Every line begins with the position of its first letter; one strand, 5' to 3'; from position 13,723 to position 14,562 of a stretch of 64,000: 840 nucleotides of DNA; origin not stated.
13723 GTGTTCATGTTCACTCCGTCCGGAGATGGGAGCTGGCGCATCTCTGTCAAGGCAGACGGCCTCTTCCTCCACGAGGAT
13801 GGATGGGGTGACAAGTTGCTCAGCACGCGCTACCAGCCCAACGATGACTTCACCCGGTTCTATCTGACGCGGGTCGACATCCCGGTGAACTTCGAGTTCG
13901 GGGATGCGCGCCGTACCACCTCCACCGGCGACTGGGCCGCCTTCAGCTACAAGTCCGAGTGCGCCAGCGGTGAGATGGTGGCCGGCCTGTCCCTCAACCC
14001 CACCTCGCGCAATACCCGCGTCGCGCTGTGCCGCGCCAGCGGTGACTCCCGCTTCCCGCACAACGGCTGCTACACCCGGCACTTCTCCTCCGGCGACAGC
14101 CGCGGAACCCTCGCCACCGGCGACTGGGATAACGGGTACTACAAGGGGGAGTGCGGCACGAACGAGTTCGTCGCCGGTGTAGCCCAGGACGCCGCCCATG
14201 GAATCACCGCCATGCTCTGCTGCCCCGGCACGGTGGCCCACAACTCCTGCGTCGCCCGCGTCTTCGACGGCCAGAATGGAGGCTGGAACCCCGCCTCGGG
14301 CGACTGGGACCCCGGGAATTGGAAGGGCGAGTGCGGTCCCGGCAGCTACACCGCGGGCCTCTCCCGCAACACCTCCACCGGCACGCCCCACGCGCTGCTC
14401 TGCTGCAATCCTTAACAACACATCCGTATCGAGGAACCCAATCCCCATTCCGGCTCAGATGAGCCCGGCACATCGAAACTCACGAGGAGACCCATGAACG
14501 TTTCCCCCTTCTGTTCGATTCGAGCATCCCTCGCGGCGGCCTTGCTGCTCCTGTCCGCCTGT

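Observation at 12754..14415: Trypsin-like lipoprotein carrying a beta-trefoil lectin and a novel triple Cys-rich repeat (GDW...ECG...LCC)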

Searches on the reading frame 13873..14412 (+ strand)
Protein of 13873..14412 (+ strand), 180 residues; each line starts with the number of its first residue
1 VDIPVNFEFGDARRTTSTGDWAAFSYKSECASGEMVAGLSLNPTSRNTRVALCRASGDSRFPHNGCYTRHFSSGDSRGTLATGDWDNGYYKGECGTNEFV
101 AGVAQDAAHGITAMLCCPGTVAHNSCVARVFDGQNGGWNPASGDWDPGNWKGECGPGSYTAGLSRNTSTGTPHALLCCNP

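Call 5: search_protein_families(library=pfam, proteins=[window:13873-14412:+], max_evalue=10)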
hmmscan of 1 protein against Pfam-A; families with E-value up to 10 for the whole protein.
seq(180 aa): 0 families
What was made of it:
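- On Any Pfam or NCBIfam domain, including CBM, lectin, sorting-signal and myxobacterial Cys-repeat models (C-terminal domain): Pfam at E<=10 gives 0 families (call 5).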

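Call 6: find_homologous_proteins(query=window:13873-14412:+, max_evalue=0.001)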
Query seq(180 aa) (180 aa): 12 proteins with E <= 0.001 among 718 candidates.
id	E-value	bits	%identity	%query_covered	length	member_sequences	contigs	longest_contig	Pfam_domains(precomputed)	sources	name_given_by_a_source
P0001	4.1e-47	179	50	99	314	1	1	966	-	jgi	jgi:hypothetical protein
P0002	1.3e-39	154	46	97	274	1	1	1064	-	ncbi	-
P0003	2.3e-39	153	50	74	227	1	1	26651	-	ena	-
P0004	7.9e-36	142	47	95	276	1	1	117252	-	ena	-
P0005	1.4e-33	134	44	96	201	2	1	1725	-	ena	-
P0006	1.4e-32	131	41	98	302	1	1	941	-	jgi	jgi:hypothetical protein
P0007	1.4e-32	131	42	97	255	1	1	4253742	-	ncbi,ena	-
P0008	6.2e-32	129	38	90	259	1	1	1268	-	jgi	jgi:hypothetical protein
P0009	5.1e-29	119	48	68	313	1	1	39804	-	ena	-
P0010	1.4e-28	118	39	93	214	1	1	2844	-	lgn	-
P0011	2.0e-15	75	34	97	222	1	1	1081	-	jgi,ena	-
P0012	7.1e-15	73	34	89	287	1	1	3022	-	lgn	-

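Call 13: search_solved_structures(query=A2, max_evalue=10, show_alignments=2)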
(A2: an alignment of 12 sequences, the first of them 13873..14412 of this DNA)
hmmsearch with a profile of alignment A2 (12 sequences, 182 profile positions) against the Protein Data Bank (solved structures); distinct sequences matched with E-value up to 10: 3.
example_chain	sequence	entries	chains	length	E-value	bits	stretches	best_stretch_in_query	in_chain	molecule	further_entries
4nvt_A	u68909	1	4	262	0.16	14.9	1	85-180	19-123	Triosephosphate isomerase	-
9b15_A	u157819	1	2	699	0.54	13.2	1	46-115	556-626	ATP-dependent DNA helicase Hel308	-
2p6r_A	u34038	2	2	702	0.54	13.2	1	46-115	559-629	afUHEL308 HELICASE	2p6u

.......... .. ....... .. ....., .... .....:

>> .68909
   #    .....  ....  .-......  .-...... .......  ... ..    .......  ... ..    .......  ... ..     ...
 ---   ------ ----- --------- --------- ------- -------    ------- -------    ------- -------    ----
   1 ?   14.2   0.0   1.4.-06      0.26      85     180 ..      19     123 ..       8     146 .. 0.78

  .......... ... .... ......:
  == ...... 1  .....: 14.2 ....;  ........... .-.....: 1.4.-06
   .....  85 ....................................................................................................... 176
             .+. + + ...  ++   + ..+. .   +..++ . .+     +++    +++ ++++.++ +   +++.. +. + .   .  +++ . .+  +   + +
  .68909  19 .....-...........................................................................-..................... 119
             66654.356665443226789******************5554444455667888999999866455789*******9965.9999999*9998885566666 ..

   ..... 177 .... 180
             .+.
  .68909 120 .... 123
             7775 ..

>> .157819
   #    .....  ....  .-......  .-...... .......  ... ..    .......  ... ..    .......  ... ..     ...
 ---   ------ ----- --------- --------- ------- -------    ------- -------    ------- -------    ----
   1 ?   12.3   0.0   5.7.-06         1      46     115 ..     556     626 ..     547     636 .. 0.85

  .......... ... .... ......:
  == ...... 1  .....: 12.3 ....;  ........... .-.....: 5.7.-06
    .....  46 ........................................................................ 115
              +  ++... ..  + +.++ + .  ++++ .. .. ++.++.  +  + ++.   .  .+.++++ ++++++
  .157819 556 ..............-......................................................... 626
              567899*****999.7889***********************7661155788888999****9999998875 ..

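Call 18: search_protein_families(library=pfam, proteins=[P0001, P0002, P0006, P0007, P0008, P0012, P0009], max_evalue=0.01)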
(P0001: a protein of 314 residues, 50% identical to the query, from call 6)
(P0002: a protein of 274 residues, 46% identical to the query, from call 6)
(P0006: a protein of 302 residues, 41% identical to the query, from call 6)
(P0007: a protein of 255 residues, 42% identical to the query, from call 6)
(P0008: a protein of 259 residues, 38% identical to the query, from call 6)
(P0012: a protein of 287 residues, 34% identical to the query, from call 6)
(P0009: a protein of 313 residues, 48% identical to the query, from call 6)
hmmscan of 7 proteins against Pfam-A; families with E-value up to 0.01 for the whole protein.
P0001 (314 aa): 0 families

P0002 (274 aa): 2 families
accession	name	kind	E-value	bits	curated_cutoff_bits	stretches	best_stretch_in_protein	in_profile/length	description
PF16583.11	ZirS_C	-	0.0028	17.7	26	0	232-256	92-116/145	Zinc-regulated secreted antivirulence protein C-terminal domain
PF04674.17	Phi_1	-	0.0059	16.4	25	1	5-59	183-251/276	Phosphate-induced protein 1 conserved region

P0006 (302 aa): 0 families

P0007 (255 aa): 0 families

P0008 (259 aa): 0 families

P0012 (287 aa): 1 family
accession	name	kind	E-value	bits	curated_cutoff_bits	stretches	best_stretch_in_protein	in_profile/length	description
PF03080.22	Neprosin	-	0.005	16.7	22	1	14-80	147-212/214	Neprosin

P0009 (313 aa): 0 families

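Call 19: predict_structure(alignment_id=A2)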
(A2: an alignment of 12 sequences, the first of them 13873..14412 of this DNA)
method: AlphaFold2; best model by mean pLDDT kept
length: 180 residues; sequences in the alignment: 12
mean_pLDDT: 93.9   pTM: 0.91
mean pLDDT of the five models: 93.9, 93.9, 93.8, 92.8, 92.1
residues with pLDDT >= 90: 153; 70-90: 27; 50-70: 0; < 50: 0
segments of 3 or more residues with pLDDT < 50: none
pLDDT, mean of each block of 10 residues (from residue 1): 95 95 97 96 94 86 93 96 96 97 96 97 92 84 92 93 96 95
secondary structure, 60 per line:
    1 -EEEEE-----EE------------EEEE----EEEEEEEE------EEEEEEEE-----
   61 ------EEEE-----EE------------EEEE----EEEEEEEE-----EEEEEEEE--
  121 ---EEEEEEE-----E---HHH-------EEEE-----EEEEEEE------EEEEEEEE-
elements in order: E2-6 E26-29 E34-41 E48-55 E67-70 E90-93 E98-105 E111-118 E124-130 E150-153 E159-165 E172-179
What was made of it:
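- Closest known: Beta-prism proteins: jacalin-like lectins, VMO-I. Same: All-beta, with three pseudo-symmetric four-stranded units (call 19).
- AlphaFold2 with only 12 sequences gave pLDDT 93.9 and pTM 0.91, with 12 strands arranged as 3x4 (call 19).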

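Call 21: search_protein_representatives(alignment_id=A2)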
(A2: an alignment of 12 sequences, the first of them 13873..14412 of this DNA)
Query: 12 sequences, 182 profile positions. Proteins with E-value up to 0.001 (for the whole library): 705; up to 1e-10: 613; up to 1e-30: 315. The best 150 are listed.
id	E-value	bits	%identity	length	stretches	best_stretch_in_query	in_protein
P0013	2.7e-79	281.4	-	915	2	3-179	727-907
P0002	6.0e-75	267.3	-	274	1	2-181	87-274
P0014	1.8e-71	255.9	-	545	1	4-181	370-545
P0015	4.8e-71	254.5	-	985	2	7-179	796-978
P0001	1.1e-70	253.4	-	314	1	2-181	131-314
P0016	1.3e-68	246.6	-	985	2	16-181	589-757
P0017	7.3e-67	240.9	-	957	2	7-181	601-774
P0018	3.2e-66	238.8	-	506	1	2-181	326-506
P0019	1.1e-64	233.8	-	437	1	3-181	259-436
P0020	8.6e-64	230.9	-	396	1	3-181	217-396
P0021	1.8e-62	226.6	-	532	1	3-181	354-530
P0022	1.9e-62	226.5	-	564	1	4-181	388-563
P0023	3.4e-62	225.7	-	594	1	4-182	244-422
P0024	6.2e-62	224.8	-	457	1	3-181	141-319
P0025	6.3e-62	224.8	-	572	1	4-181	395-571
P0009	2.0e-53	197.1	-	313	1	3-141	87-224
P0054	8.6e-52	191.8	-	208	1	5-182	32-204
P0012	7.6e-49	182.2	-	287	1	16-181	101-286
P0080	8.3e-45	169.0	-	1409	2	4-181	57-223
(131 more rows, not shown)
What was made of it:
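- The profile search found 705 clusters (50% identity) at E<=1e-3 and 613 at E<=1e-10 (call 21).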

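Call 31: search_protein_families(library=pfam, alignment_id=A4, max_evalue=0.001)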
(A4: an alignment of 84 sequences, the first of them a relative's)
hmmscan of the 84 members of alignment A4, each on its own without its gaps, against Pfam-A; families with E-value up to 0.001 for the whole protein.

A. member 1, P0013 (915 aa): 2 families
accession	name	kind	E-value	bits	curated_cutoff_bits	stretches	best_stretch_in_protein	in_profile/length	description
PF00082.27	Peptidase_S8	-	3.2e-40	138.7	21.8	1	206-524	2-288/288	Subtilase family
PF22148.1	Fervidolysin_NPro-like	-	0.00051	20.8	21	1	67-146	9-80/81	Fervidolysin N-terminal prodomain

B. families by the number of members that match (of 84 scanned): 31 families (the first 25 are shown)
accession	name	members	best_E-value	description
PF04674.17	Phi_1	7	3e-35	Phosphate-induced protein 1 conserved region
PF03080.22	Neprosin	5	4.1e-28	Neprosin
PF00024.32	PAN_1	5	5.6e-20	PAN domain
PF14295.12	PAN_4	5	3.9e-18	PAN domain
PF05257.22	CHAP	5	4.4e-11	CHAP domain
PF00082.27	Peptidase_S8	4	3.2e-40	Subtilase family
PF07691.17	PA14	2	2.5e-38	PA14 domain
PF00388.25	PI-PLC-X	2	5.6e-13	Phosphatidylinositol-specific phospholipase C, X domain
PF15902.12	Sortilin-Vps10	2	7.3e-08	Sortilin, neurotensin receptor 3,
PF14365.11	Neprosin_AP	2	2.2e-06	Neprosin activation peptide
PF22148.1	Fervidolysin_NPro-like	2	0.00022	Fervidolysin N-terminal prodomain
PF12388.14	Peptidase_M57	1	5.2e-86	Dual-action HEIGH metallo-peptidase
PF01364.23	Peptidase_C25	1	1.2e-35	Peptidase family C25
PF11617.13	Cu-binding_MopE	1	6.4e-25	Putative metal-binding motif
PF13517.12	FG-GAP_3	1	2.3e-18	FG-GAP-like repeat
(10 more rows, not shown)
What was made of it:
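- Fusion partners are many unrelated secreted enzymes and adhesion domains: Phi_1, neprosin, PAN, CHAP, S8, PA14, PI-PLC-X, M57, C25, C1, trypsin, B_lectin and sortilin/BNR (call 31). Many partners are proteases: S1, S8, M57, C25, C1 and neprosin (call 31). It is attached to many unrelated secreted cargos (call 31).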

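Call 35: find_related_loci(query=A5, collection=genome_contigs, flank=6000)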
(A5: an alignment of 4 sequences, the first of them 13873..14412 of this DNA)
Query A5 (180 aa) in genome_contigs; peptide patterns used: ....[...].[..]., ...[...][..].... (x = any residue, [..] = any of these).
67 stretches matched a pattern; 7 encode a relative of the query (tblastn E <= 1e-3); 7 distinct loci.
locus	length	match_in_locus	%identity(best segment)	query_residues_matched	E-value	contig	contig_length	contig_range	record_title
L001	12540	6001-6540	94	1-180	8e-117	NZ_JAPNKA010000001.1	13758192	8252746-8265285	Archangium lansingense strain MIWBW ctg.000000F, whole genome shotgun sequence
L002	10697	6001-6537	91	1-179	4e-111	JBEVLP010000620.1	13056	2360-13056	MAG: Cystobacter sp. isolate T4R2UO_autometa_bin_0001 T4R2UO_autometa_bin_0001_k133_1198885, whole genome shotgun sequen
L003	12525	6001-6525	75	1-180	5e-87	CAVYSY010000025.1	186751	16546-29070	MAG: uncultured delta proteobacterium isolate MFD05674.bin.2.184 genome assembly, contig: contig_39647, whole genome sho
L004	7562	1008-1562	69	4-180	2e-83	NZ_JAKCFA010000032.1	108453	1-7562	Myxococcus qinghaiensis strain QH3KD-4-1 gnl_ICJDIIDJ_32, whole genome shotgun sequence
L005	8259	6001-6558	69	4-180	9e-82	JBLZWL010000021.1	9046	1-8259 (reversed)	Corallococcus terminator strain BB12-2 000127Farrow, whole genome shotgun sequence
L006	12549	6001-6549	67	4-180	5e-79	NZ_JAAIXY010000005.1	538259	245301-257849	Myxococcus eversor strain AB053B NODE_5_length_538259_cov_13.9129, whole genome shotgun sequence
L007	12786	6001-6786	36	7-177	2e-30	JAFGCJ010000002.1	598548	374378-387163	MAG: Candidatus Dojkabacteria bacterium isolate Zod_Metabat.1102 k87_2421817, whole genome shotgun sequence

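Call 36: fold_search(model_id=the predicted structure, library=pdb)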
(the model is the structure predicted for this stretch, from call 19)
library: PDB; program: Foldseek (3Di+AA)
matches with E <= 10: 71; with E <= 0.001: 0
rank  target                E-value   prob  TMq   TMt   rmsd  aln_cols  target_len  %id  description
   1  6tfj_A                1.8e-01  0.09  0.26  0.08  15.5       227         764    6  Vip3Aa protoxin structure (released 2020-08-12)
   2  6tfj_B                2.7e-01  0.11  0.29  0.09  14.2       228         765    6  Vip3Aa protoxin structure (released 2020-08-12)
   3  6yrf_A                1.3e+00  0.04  0.28  0.08  17.4       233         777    7  Vip3Bc1 tetramer (released 2021-03-17)
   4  6vls_A                1.5e+00  0.04  0.27  0.07  15.5       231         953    7  Structure of C-terminal fragment of Vip3A toxin (released 2020-07-22)
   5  7ntx_A                1.7e+00  0.05  0.31  0.10  16.2       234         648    6  Vip3Bc1 tetramer in processed, activated state (released 2021-04-14)
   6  6yrg_A                1.7e+00  0.05  0.31  0.10  16.2       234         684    6  Vip3Bc1 tetramer in processed, activated state (released 2021-03-17)
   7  4akd_C                2.1e+00  0.01  0.15  0.18  15.0       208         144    8  High resolution structure of Mannose Binding lectin from Champedak (CMB) (released 2013-02-27)
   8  1j4t_A                2.1e+00  0.01  0.16  0.19  16.6       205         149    7  Structure of Artocarpin: a Lectin with Mannose Specificity (Form 2) (released 2002-03-27)
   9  9mi6_L                2.4e+00  0.01  0.11  0.10  20.7       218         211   11  Crystal structure of human FcRn in complex with nipocalimab Fab fragment (released 2025-02-12)
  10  1pn2_C                2.7e+00  0.01  0.11  0.09  17.9       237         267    8  Crystal structure analysis of the selenomethionine labelled 2-enoyl-CoA hydratase 2 domain of Candida tropicalis multi (released 2004-04-13)
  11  9hag                  2.8e+00  0.01  0.13  0.17  13.1       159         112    8  De novo designed beta barrel fold BBF-14 (released 2024-12-18)
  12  1pn2_D                2.8e+00  0.01  0.12  0.09  18.1       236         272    9  Crystal structure analysis of the selenomethionine labelled 2-enoyl-CoA hydratase 2 domain of Candida tropicalis multi (released 2004-04-13)
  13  7o88_A                3.2e+00  0.02  0.17  0.21  14.3       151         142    9  Cystal structure of Zymogen Granule Protein 16 (ZG16) (released 2021-06-23)
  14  1pn4_A                3.2e+00  0.01  0.11  0.08  17.7       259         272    8  Crystal structure of 2-enoyl-CoA hydratase 2 domain of Candida tropicalis multifunctional enzyme type 2 complexed with (released 2004-04-13)
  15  1pn4_D                3.2e+00  0.01  0.11  0.08  18.1       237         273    8  Crystal structure of 2-enoyl-CoA hydratase 2 domain of Candida tropicalis multifunctional enzyme type 2 complexed with (released 2004-04-13)
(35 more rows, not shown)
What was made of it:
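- On Jacalin-like beta-prism I lectins (C-terminal domain): Foldseek E>2 and TM<0.2 (call 36).
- Foldseek E is above 2 (call 36).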

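Call 47: list_cluster_members(proteins=[P0014, P0013, P0016, P0019, P0020, P0025, P0080, P0054, P0018, P0007])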
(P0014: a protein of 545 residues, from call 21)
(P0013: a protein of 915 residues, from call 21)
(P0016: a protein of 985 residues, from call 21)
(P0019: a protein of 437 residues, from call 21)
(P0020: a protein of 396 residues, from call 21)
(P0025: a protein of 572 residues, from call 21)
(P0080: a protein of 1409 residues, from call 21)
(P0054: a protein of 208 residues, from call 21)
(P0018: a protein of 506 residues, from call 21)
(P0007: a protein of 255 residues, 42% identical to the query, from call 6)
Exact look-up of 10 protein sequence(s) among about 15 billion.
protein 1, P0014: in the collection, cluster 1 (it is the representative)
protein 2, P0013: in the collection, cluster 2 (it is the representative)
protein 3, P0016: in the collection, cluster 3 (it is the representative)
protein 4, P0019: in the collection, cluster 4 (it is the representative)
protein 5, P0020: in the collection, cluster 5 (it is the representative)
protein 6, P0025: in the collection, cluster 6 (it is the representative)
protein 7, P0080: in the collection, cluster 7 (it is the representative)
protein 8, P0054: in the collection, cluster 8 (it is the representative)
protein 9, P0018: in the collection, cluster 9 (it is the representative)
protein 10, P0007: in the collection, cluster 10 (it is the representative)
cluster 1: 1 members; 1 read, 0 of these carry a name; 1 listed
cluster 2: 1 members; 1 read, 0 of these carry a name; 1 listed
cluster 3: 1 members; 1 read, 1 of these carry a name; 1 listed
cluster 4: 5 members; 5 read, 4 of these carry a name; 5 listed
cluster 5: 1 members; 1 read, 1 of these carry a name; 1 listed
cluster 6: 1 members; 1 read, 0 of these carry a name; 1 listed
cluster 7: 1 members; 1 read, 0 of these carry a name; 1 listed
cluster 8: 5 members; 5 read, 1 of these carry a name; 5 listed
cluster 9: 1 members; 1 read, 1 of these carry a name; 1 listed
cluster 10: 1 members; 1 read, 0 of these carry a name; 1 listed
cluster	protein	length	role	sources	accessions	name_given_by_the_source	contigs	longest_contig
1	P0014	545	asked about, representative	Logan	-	-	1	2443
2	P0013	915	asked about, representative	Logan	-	-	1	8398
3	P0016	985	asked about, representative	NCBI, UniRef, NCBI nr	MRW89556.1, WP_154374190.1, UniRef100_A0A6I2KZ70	phosphatidylinositol-specific phospholipase C domain-containing protein [Duganella sp. ... | 1-phosphatidylinositol phosphodiesterase n=1 Tax=Duganella guangzhouensis TaxID=2666084 ... | phosphatidylinositol-specific phospholipase C domain-containing protein [Duganella ...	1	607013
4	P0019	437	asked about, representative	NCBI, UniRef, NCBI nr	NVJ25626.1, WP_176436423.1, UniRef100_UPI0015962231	protease B [Myxococcus sp. AM011] | zinc-dependent metalloprotease n=1 Tax=Myxococcus sp. AM011 TaxID=2745200 ... | zinc-dependent metalloprotease [Myxococcus sp. AM011]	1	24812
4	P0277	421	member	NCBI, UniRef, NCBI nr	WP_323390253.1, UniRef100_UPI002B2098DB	zinc-dependent metalloprotease [Myxococcus qinghaiensis] | zinc-dependent metalloprotease n=1 Tax=Myxococcus qinghaiensis TaxID=2906758 ...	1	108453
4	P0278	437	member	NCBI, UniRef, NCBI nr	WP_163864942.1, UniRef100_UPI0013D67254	zinc-dependent metalloprotease [Myxococcus eversor] | zinc-dependent metalloprotease n=1 Tax=Myxococcus eversor TaxID=2709661 ...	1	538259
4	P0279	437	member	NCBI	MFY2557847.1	zinc-dependent metalloprotease [Corallococcus terminator]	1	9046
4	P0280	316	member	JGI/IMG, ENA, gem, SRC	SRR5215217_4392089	-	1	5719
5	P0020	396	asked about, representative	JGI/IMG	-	hypothetical protein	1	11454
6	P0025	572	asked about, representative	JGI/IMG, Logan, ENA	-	-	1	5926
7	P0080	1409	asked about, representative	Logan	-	-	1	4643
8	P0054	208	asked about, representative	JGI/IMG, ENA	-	-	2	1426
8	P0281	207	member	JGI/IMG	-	hypothetical protein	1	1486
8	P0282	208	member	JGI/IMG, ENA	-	-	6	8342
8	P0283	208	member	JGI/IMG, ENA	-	-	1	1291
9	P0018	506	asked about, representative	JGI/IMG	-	hypothetical protein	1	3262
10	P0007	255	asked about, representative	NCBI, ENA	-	-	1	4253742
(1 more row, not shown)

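Call 62: find_encoding_contigs(protein=P0007, flank=6000, max_places=3)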
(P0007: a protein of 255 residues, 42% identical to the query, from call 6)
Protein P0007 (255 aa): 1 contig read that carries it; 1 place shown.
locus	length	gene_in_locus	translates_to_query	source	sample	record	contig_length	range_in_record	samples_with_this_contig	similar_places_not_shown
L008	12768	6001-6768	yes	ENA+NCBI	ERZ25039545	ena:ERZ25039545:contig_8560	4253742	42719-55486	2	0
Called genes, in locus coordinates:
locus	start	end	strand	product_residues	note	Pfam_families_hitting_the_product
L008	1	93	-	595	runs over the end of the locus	-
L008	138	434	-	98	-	-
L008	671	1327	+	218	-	-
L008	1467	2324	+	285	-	-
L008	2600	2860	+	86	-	-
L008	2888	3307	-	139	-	PF02518:HATPase_c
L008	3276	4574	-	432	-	PF01590:GAF (weak), PF13185:GAF_2, PF00989:PAS, PF13188:PAS_8, PF13426:PAS_9 (weak), PF00512:HisKA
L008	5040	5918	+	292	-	-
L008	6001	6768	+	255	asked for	-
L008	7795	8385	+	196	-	-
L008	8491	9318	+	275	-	PF10021:PARG_cat_microb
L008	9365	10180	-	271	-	PF13490:zf-HC2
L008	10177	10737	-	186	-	PF04542:Sigma70_r2, PF07638:Sigma70_ECF (faint), PF08281:Sigma70_r4_2, PF04545:Sigma70_r4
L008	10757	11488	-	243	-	PF21342:SoxA-TsdA_cyt-c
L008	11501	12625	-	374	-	PF00149:Metallophos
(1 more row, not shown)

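Call 63: find_encoding_contigs(protein=P0282, flank=5000, max_places=3)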
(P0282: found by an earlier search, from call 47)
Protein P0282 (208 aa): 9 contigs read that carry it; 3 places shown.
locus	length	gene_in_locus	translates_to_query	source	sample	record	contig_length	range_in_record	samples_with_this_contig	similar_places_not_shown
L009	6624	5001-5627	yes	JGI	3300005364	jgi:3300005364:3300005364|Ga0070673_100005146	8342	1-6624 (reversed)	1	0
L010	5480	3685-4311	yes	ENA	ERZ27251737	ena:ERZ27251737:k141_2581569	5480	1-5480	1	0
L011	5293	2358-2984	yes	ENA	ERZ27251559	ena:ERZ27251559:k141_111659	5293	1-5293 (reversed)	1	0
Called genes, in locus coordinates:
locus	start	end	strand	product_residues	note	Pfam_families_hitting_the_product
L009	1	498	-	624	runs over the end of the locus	-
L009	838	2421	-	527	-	PF14200:RicinB_lectin_2, PF00652:Ricin_B_lectin, PF14200:RicinB_lectin_2 (weak)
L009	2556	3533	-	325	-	PF13557:Phenol_MetA_deg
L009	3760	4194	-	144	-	-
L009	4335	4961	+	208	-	-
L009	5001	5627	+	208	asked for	-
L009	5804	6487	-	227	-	PF13640:2OG-FeII_Oxy_3, PF13661:2OG-FeII_Oxy_4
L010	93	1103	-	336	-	PF01400:Astacin (faint)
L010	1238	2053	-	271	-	PF13557:Phenol_MetA_deg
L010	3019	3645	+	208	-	-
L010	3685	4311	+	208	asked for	-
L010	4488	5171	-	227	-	PF13640:2OG-FeII_Oxy_3, PF13661:2OG-FeII_Oxy_4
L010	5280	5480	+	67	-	?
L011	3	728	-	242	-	?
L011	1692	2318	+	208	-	-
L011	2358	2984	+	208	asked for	-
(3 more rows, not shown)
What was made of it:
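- Small stand-alone Cys-rich secreted forms exist, sometimes as adjacent paralog pairs (call 63).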

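Call 64: find_related_loci(query=A5, collection=viral_contigs, flank=4000)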
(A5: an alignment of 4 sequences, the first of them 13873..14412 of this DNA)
Query A5 (180 aa) in viral_contigs; peptide patterns used: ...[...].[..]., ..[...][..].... (x = any residue, [..] = any of these).
80 stretches matched a pattern, but none encodes a relative of the query by tblastn (E <= 1e-3).
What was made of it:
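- Tried and rejected: No relatives were found in viral contigs (call 64).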

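Call 69: predict_structure(protein=P0054)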
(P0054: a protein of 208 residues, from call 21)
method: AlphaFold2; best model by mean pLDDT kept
length: 208 residues; sequences in the alignment: 1
mean_pLDDT: 40.2   pTM: 0.29
mean pLDDT of the five models: 40.2, 38.8, 38.6, 36.4, 34.2
residues with pLDDT >= 90: 0; 70-90: 0; 50-70: 26; < 50: 182
segments of 3 or more residues with pLDDT < 50: 1-5, 9-11, 13-17, 21-145, 152-177, 179-181, 188-197
pLDDT, mean of each block of 10 residues (from residue 1): 48 49 41 29 28 29 29 40 41 38 39 40 41 42 46 40 34 41 53 44 55
secondary structure, 60 per line:
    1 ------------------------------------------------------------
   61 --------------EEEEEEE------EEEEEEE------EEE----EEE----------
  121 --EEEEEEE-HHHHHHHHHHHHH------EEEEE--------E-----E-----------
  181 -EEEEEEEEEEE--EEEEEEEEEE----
elements in order: E75-81 E88-94 E101-103 E108-110 E123-129 H131-143 E150-154 E182-192 E195-204
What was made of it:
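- Tried and rejected: The second structure job was wasted on a single-sequence prediction of the stand-alone member P0054 (pLDDT 40, call 69).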
